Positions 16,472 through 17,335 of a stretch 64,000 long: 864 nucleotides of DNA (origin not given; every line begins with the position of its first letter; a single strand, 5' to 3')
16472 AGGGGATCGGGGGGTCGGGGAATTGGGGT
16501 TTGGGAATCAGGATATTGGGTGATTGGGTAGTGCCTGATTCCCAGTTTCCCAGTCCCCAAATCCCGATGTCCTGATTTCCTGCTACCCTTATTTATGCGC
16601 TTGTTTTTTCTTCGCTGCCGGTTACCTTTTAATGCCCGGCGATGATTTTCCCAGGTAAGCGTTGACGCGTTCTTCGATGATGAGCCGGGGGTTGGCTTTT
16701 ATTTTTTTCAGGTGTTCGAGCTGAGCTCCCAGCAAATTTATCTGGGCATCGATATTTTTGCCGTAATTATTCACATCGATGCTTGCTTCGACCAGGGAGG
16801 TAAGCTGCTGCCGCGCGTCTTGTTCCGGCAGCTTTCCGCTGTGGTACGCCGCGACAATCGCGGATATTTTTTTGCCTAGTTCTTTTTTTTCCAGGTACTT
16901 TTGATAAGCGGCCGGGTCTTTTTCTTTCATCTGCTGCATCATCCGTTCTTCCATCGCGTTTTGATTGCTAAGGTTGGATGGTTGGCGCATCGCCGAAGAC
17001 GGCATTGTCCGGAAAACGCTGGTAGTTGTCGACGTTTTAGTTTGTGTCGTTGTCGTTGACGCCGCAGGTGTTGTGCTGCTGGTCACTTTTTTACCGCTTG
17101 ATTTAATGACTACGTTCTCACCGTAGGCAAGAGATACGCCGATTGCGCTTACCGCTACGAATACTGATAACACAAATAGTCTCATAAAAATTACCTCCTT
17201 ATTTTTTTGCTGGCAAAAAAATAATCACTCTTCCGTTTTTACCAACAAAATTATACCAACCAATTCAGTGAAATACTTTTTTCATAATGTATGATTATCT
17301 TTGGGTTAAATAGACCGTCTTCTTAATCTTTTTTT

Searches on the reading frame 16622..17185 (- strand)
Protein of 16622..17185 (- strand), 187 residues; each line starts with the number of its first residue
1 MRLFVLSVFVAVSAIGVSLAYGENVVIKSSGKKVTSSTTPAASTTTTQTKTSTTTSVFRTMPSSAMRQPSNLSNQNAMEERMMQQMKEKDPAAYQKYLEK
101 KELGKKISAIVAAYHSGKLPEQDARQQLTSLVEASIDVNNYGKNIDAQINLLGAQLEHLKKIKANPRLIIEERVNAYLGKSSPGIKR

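Call 20: search_protein_families(library=pfam, proteins=[window:16622-17185:-])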
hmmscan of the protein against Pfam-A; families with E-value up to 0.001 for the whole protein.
window:16622-17185:- (187 aa): 1 family
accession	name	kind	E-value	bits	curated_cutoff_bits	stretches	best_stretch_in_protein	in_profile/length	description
PF21827.1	New_glue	-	0.00029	21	31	1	8-60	7-59/94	New glue protein family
